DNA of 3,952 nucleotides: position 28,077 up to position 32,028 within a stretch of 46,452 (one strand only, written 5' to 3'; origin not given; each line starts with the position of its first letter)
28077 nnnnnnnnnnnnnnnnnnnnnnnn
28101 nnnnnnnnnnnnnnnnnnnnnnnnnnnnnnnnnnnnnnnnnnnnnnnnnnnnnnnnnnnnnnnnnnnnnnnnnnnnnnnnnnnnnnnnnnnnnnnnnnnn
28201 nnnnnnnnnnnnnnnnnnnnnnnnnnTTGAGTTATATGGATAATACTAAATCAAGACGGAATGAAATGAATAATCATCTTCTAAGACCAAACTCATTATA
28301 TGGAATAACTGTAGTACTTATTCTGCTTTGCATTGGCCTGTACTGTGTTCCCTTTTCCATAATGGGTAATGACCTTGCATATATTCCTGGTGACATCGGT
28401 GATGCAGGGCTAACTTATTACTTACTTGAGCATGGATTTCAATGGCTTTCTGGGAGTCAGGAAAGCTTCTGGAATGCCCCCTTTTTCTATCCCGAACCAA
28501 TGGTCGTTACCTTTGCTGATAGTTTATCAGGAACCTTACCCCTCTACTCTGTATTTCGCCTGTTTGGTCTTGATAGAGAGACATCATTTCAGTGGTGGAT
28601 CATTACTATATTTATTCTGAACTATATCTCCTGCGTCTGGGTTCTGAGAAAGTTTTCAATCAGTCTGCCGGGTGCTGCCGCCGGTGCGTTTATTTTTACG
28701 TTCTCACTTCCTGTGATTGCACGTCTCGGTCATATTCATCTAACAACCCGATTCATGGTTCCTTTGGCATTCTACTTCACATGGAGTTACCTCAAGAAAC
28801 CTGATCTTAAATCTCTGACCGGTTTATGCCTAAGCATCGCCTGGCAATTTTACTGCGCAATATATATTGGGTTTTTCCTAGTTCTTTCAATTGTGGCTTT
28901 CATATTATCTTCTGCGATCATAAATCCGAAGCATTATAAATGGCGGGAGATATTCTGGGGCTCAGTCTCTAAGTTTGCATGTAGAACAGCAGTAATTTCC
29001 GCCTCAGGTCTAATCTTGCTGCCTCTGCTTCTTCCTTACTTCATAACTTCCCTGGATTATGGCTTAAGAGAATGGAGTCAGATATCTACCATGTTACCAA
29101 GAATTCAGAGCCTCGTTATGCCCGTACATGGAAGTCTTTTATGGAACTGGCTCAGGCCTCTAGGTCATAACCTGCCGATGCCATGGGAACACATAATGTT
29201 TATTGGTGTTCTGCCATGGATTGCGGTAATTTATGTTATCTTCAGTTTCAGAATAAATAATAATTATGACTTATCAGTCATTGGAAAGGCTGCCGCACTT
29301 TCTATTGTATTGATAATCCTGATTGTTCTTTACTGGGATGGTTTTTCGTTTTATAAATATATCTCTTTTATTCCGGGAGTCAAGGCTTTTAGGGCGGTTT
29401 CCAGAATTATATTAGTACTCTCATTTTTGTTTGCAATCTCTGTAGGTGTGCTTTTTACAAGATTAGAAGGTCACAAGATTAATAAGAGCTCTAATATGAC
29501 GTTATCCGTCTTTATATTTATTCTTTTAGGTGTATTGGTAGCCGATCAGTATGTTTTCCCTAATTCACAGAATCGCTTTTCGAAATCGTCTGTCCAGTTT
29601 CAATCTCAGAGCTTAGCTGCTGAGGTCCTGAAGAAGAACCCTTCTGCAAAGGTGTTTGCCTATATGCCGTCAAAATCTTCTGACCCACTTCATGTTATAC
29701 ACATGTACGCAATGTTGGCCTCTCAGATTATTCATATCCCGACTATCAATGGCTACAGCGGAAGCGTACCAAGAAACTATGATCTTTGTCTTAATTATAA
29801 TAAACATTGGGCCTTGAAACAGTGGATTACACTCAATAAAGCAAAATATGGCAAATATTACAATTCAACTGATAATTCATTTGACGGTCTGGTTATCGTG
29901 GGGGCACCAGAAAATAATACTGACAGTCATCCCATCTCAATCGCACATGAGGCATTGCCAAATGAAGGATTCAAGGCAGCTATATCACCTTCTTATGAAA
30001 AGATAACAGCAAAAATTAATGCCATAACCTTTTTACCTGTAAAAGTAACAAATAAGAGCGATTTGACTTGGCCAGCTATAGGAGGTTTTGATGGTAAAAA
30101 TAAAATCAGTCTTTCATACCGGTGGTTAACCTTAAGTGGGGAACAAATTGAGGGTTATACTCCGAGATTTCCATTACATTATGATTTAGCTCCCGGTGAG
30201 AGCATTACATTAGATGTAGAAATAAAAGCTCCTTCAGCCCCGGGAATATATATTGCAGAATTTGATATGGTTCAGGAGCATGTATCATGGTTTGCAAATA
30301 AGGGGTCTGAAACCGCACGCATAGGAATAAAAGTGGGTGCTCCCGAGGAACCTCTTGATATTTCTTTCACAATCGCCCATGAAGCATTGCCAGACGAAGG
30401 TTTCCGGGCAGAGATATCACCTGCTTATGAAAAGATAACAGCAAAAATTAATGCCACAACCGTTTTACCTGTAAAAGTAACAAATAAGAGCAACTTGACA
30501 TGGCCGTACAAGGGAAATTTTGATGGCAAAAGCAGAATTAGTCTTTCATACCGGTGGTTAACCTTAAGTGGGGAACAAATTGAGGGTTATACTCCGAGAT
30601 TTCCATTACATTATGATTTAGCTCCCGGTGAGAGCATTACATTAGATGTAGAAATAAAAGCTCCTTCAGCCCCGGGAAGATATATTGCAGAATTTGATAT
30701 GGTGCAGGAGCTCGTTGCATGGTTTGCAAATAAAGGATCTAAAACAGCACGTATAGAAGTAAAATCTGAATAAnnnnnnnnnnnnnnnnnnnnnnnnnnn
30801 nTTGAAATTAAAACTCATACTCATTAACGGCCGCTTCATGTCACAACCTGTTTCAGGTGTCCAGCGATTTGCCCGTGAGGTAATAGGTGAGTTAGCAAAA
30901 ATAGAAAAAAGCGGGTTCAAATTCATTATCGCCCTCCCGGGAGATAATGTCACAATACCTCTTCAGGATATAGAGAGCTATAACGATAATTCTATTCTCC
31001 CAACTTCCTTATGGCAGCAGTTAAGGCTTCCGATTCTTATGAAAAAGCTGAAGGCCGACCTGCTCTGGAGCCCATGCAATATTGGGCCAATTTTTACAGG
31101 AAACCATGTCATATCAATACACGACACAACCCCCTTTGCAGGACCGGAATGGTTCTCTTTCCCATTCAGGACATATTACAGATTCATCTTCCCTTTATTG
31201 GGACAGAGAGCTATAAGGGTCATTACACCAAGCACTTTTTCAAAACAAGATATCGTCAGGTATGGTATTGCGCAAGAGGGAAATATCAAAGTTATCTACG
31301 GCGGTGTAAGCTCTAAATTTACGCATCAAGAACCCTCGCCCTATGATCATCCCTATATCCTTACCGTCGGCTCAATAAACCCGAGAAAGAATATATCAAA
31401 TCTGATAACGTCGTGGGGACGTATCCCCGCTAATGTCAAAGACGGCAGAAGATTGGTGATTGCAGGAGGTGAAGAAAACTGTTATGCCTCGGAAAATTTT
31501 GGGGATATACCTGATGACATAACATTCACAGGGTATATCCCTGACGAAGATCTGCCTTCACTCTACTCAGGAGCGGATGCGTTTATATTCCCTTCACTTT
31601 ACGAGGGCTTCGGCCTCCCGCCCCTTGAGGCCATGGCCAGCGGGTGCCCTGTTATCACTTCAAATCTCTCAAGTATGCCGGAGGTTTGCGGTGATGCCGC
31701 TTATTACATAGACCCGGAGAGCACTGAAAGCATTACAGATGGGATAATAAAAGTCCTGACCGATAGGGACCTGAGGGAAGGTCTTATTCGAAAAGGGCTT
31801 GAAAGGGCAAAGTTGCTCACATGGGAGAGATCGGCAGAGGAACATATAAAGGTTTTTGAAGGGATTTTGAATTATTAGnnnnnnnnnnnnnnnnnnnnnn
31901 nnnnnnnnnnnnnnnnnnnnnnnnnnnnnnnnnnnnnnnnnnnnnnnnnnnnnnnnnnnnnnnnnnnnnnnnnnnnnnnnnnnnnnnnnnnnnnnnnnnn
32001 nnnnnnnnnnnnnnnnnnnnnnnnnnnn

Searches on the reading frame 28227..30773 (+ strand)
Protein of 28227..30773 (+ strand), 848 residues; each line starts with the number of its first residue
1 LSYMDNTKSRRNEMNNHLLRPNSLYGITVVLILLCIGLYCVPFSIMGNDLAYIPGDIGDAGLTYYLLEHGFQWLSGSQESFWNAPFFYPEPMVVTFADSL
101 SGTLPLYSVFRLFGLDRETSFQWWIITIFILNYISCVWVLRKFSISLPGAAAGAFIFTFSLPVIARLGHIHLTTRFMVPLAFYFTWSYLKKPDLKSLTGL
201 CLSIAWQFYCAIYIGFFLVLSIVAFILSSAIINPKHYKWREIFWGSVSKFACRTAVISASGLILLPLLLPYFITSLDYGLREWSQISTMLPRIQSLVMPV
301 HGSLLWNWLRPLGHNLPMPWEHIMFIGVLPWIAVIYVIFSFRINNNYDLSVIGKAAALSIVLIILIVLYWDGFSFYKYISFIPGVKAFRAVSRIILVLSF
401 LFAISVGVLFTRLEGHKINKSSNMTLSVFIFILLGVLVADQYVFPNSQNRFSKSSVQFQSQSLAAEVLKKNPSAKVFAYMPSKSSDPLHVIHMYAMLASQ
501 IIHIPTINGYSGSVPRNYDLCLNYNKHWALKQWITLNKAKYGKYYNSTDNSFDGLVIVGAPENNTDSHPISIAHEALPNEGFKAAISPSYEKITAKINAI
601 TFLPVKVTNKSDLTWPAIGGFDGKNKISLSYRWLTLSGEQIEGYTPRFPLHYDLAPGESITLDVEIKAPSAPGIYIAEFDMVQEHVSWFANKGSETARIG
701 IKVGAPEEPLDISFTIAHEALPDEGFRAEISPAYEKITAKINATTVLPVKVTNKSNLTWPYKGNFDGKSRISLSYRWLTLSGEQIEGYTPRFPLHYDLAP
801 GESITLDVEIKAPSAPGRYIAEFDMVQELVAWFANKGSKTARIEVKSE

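Call 8: search_protein_families(library=ncbifam, proteins=[window:28227-30773:+], max_evalue=0.001)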
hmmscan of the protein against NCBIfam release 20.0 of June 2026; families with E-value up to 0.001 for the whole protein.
window:28227-30773:+ (848 aa): 0 families

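Call 41: search_protein_families(library=pfam, proteins=[window:28227-30773:+], max_evalue=0.001)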
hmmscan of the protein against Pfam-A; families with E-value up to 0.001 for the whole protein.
window:28227-30773:+ (848 aa): 1 family
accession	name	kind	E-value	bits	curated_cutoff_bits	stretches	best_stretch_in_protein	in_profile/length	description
PF16158.11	N_BRCA1_IG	-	7.7e-10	39.7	28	0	794-828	59-93/108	Ig-like domain from next to BRCA1 gene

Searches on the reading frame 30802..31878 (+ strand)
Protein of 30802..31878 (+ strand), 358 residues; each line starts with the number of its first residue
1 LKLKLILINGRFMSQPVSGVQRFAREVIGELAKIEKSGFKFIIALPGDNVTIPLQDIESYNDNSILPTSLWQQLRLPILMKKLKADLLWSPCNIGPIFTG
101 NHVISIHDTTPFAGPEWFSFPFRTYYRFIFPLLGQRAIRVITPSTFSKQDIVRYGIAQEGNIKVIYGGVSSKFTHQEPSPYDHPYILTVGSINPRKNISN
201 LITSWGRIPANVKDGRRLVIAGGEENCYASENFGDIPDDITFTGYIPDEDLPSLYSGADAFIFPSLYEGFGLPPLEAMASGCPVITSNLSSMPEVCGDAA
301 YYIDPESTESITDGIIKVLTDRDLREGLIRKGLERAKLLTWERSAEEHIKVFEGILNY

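Call 8: search_protein_families(library=ncbifam, proteins=[window:30802-31878:+], max_evalue=0.001)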
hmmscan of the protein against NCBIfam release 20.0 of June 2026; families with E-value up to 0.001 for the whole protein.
window:30802-31878:+ (358 aa): 26 families (the best 25 are shown)
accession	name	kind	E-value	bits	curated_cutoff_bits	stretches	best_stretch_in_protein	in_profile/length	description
TIGR04047.1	MSMEG_0565_glyc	hypoth_equivalog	1.7e-30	106.4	259.85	1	184-352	194-371/373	MSMEG_0565 family glycosyltransferase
TIGR02149.1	glgA_Coryne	subfamily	4e-16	59.1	302.4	1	137-355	145-390/391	glycogen synthase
TIGR03999.1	thiol_BshA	equivalog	6.4e-15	55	273.7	1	182-349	198-367/375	N-acetyl-alpha-D-glucosaminyl L-malate synthase BshA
NF053513.1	Gtran_IagA_BgsA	equivalog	1.4e-13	50.6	460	1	135-353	104-329/333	LTA glycolipid anchor biosynthesis glycosyltransferase, IagA/BgsA family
TIGR03449.1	mycothiol_MshA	equivalog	2.7e-13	49.6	462.5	1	236-353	282-401/406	D-inositol-3-phosphate glycosyltransferase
NF038295.1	EPS_HpsP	equivalog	5e-13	48.8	550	1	172-355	196-387/388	hormogonium polysaccharide biosynthesis glycosyltransferase HpsP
TIGR04157.1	glyco_rSAM_CFB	subfamily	5.7e-12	45.3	400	1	183-300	227-343/406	TIGR04157 family glycosyltransferase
NF038255.1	exopoly_VpsD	equivalog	1.2e-11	44.2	300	1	64-289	81-314/381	VpsD family glycosyltransferase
TIGR03088.1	stp2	hypoth_equivalog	2.2e-11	43.4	409.05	1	178-353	189-371/374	TIGR03088 family PEP-CTERM/XrtA system glycosyltransferase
NF041876.1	EPS_EpsE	equivalog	5.5e-11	42.3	400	1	182-335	213-375/389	exopolysaccharide biosynthesis GT4 family glycosyltransferase EpsE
NF050063.1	ProtGlycPglJ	equivalog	6.4e-10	38.8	500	1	127-347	135-358/363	N-acetylgalactosamine-N,N'-diacetylbacillosaminyl-diphospho-undecaprenol 4-alpha-N-acetylgalactosaminyltransferase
NF012028.0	PRK15484.1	subfamily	6.6e-09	35.3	618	1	181-326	191-349/380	lipopolysaccharide N-acetylglucosaminyltransferase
NF047684.1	TeichurnBiosyTuaC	equivalog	8.1e-09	34.9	550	1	179-326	215-359/391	teichuronic acid biosynthesis protein TuaC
TIGR04063.1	stp3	hypoth_equivalog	1.2e-08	34.2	442.05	1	186-356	216-396/397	TIGR04063 family PEP-CTERM/XrtA system glycosyltransferase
TIGR02472.1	sucr_P_syn_N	equivalog_domain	1.5e-08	33.9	576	1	249-347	328-433/439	sucrose-phosphate synthase, putative, glycosyltransferase domain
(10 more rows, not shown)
